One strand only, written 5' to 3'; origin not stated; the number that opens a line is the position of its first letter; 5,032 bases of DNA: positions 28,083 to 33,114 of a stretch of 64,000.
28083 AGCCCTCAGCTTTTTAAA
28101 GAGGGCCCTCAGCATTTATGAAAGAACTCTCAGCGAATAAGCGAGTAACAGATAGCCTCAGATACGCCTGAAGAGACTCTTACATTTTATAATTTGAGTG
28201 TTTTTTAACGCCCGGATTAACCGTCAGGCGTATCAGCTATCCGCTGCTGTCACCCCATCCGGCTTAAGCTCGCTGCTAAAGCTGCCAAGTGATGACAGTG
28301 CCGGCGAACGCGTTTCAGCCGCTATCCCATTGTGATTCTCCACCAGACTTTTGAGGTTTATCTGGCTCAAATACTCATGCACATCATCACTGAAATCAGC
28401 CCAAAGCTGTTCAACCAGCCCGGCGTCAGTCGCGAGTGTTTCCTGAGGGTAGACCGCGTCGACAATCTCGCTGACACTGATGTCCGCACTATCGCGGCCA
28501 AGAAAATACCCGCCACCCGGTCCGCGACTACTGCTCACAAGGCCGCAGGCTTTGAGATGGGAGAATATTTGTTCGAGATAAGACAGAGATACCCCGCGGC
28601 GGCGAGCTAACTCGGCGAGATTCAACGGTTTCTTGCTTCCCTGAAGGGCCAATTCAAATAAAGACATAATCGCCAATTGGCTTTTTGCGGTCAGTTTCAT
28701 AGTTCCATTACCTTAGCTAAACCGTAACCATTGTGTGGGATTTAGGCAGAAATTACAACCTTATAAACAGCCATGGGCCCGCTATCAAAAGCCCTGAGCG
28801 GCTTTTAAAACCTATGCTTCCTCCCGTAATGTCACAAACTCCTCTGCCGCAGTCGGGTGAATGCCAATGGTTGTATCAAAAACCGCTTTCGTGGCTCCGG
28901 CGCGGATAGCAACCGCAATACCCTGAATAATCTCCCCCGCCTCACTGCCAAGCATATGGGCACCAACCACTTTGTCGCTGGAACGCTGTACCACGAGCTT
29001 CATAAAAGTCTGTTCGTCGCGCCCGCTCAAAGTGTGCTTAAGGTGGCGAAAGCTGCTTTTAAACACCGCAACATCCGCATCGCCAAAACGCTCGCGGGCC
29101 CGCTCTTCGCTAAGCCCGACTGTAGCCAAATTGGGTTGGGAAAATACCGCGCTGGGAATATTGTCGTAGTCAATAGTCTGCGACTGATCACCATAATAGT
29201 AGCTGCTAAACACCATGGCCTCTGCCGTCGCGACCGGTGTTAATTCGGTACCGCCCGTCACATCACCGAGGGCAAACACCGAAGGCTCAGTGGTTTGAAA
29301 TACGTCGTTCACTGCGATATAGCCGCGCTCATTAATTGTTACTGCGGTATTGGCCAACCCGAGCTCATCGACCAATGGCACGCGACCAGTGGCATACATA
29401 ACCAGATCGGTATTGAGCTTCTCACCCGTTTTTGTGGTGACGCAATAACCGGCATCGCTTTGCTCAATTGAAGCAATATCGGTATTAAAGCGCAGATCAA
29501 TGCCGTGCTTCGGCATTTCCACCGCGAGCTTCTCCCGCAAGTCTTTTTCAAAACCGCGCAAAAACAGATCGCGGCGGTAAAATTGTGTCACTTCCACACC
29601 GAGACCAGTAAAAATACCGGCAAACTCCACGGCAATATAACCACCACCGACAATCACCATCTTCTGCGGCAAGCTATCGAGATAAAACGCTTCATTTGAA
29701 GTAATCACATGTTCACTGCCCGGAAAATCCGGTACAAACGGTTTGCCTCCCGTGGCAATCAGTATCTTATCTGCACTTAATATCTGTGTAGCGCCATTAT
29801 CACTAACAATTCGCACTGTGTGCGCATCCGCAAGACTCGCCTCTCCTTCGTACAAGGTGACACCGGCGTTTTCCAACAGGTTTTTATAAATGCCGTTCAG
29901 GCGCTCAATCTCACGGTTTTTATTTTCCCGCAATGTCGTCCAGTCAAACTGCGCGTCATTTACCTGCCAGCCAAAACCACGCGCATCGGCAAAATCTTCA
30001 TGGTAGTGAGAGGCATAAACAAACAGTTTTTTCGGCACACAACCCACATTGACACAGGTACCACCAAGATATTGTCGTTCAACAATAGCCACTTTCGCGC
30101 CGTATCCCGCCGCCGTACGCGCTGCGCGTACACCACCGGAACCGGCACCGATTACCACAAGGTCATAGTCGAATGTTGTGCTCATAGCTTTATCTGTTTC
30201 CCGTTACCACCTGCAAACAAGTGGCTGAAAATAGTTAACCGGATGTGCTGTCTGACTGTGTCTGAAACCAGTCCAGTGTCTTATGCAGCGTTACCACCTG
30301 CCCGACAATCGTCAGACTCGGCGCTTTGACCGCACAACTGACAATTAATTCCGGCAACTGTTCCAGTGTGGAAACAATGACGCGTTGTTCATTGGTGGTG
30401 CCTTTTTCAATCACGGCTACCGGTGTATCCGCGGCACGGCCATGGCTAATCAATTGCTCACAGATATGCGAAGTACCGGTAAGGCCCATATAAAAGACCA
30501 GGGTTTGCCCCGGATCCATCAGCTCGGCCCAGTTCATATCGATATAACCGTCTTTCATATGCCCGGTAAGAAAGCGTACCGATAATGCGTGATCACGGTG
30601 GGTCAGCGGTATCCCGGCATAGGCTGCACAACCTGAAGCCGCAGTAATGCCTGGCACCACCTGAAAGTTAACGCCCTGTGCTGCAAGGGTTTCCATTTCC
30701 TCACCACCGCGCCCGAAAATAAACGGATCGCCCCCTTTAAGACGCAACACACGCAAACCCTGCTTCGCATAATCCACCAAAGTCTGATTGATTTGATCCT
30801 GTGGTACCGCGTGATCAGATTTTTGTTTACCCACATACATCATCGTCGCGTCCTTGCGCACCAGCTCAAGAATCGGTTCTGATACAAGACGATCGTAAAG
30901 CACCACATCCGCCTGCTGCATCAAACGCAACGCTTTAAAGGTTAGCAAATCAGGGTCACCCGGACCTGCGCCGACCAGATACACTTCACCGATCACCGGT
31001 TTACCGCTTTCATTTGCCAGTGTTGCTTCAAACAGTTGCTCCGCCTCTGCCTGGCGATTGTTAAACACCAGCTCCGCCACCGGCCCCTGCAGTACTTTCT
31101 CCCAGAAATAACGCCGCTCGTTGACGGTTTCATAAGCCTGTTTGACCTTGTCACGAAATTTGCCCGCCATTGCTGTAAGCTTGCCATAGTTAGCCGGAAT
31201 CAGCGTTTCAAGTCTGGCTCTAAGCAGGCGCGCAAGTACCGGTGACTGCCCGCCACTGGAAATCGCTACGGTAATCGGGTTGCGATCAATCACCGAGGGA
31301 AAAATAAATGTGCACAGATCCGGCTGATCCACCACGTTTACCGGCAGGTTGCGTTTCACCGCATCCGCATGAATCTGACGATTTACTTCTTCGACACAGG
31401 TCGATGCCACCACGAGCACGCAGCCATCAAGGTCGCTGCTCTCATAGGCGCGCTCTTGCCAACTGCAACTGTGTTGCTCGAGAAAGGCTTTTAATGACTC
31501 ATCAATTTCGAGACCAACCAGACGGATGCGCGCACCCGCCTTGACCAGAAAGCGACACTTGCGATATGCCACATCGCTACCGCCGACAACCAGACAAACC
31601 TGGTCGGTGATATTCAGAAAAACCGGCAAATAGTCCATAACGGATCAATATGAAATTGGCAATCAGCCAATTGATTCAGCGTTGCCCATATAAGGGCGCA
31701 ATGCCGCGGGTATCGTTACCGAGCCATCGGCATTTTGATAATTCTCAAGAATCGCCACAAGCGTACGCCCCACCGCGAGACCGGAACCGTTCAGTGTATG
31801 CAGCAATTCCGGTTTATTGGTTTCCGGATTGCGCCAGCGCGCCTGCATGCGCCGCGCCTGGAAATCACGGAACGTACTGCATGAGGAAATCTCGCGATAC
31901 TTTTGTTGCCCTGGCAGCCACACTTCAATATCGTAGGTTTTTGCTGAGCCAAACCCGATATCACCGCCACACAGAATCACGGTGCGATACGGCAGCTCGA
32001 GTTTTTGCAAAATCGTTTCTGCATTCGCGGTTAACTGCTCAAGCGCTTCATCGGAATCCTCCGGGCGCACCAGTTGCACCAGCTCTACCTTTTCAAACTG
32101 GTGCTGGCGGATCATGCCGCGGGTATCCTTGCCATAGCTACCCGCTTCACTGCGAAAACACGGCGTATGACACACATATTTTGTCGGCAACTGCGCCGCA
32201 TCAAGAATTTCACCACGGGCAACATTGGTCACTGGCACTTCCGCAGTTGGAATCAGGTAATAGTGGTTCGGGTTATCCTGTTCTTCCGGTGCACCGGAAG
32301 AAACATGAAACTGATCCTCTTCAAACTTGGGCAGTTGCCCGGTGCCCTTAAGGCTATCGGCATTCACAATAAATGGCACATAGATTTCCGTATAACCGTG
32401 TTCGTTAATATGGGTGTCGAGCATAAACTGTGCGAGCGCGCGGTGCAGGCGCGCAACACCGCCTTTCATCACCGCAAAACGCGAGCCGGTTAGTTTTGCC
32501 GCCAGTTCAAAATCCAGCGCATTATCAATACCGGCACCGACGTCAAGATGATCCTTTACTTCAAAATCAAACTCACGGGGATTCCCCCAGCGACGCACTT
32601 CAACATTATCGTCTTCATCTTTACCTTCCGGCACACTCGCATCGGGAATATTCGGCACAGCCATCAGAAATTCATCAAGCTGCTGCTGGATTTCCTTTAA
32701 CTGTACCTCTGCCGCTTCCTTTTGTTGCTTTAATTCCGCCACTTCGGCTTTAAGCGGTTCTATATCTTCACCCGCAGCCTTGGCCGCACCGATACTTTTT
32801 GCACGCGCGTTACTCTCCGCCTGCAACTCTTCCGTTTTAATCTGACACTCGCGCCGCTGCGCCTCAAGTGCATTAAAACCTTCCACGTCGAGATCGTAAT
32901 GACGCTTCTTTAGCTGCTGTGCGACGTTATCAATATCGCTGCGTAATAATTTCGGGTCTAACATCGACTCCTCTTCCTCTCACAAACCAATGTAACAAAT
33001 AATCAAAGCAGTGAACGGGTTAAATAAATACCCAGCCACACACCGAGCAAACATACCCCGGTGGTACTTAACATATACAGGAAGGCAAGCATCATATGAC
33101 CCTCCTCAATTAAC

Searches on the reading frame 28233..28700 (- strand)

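Call 104: search_protein_families(library=pfam, proteins=[window:28233-28700:-], max_evalue=0.00001)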
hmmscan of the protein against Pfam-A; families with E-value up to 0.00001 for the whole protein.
window:28233-28700:- (155 aa): 1 family
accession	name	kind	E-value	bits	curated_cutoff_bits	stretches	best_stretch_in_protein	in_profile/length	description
PF02082.26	Rrf2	-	1.4e-24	87.2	30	1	3-122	1-132/132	Iron-dependent Transcriptional regulator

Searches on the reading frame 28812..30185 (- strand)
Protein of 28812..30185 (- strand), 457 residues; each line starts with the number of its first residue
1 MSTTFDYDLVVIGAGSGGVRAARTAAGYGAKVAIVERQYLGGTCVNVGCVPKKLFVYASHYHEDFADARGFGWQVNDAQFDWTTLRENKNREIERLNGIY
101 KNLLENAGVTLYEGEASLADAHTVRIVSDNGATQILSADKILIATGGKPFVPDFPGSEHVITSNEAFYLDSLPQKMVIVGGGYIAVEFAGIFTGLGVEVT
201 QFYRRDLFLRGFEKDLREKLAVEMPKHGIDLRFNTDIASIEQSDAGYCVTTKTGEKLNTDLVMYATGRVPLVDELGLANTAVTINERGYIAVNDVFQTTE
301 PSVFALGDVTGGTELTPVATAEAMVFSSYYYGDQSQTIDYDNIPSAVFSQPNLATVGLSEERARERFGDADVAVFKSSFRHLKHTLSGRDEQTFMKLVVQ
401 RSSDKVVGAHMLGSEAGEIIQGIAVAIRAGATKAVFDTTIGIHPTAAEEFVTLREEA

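Call 104: search_protein_families(library=pfam, proteins=[window:28812-30185:-], max_evalue=0.00001)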
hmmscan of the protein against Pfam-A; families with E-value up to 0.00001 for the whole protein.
window:28812-30185:- (457 aa): 7 families
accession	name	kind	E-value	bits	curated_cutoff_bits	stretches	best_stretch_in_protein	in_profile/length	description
PF07992.20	Pyr_redox_2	-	7.1e-70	236.2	26.1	1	7-323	1-291/291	Pyridine nucleotide-disulphide oxidoreductase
PF02852.28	Pyr_redox_dim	-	2.5e-34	118.2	25.3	1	343-453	1-109/110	Pyridine nucleotide-disulphide oxidoreductase, dimerisation domain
PF00070.33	Pyr_redox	-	6.6e-22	78.3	22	1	175-251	1-79/82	Pyridine nucleotide-disulphide oxidoreductase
PF13738.12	Pyr_redox_3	-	6.6e-17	62.1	30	1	134-307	121-305/305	Pyridine nucleotide-disulphide oxidoreductase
PF12831.13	FAD_oxidored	-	4e-09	36.7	27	1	8-116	1-110/416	FAD dependent oxidoreductase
PF03486.20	HI0933_like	-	7.9e-09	35.8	50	0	187-293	81-188/244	HI0933-like protein Rossmann domain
PF01266.30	DAO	-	1.9e-07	31.4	27.9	0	8-43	1-38/353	FAD dependent oxidoreductase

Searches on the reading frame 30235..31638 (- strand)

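Call 104: search_protein_families(library=pfam, proteins=[window:30235-31638:-], max_evalue=0.00001)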
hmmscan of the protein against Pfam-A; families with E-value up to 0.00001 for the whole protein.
window:30235-31638:- (467 aa): 4 families
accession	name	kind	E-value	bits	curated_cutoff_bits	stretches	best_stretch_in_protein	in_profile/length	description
PF00590.25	TP_methylase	-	4.7e-58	197.1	27.8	1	219-428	2-211/212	Tetrapyrrole (Corrin/Porphyrin) Methylases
PF13241.12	NAD_binding_7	-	4.6e-28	98.3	22.1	1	6-115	1-104/104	Putative NAD(P)-binding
PF10414.14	CysG_dimeriser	-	7.1e-22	77.4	23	1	150-207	1-58/58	Sirohaem synthase dimerisation region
PF14824.11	Sirohm_synth_M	-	1.3e-08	34.6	25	1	119-144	1-26/28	Sirohaem biosynthesis protein central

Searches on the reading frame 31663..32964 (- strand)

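Call 104: search_protein_families(library=pfam, proteins=[window:31663-32964:-], max_evalue=0.00001)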
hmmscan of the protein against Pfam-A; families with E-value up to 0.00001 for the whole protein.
window:31663-32964:- (433 aa): 2 families
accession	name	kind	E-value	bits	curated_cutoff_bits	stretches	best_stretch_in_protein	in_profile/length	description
PF00587.30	tRNA-synt_2b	-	4.4e-38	131.5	29.3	1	228-409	4-179/179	tRNA synthetase class II core domain (G, H, P, S and T)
PF02403.27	Seryl_tRNA_N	-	1.1e-30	106.5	28.2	1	1-107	1-108/108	Seryl-tRNA synthetase N-terminal domain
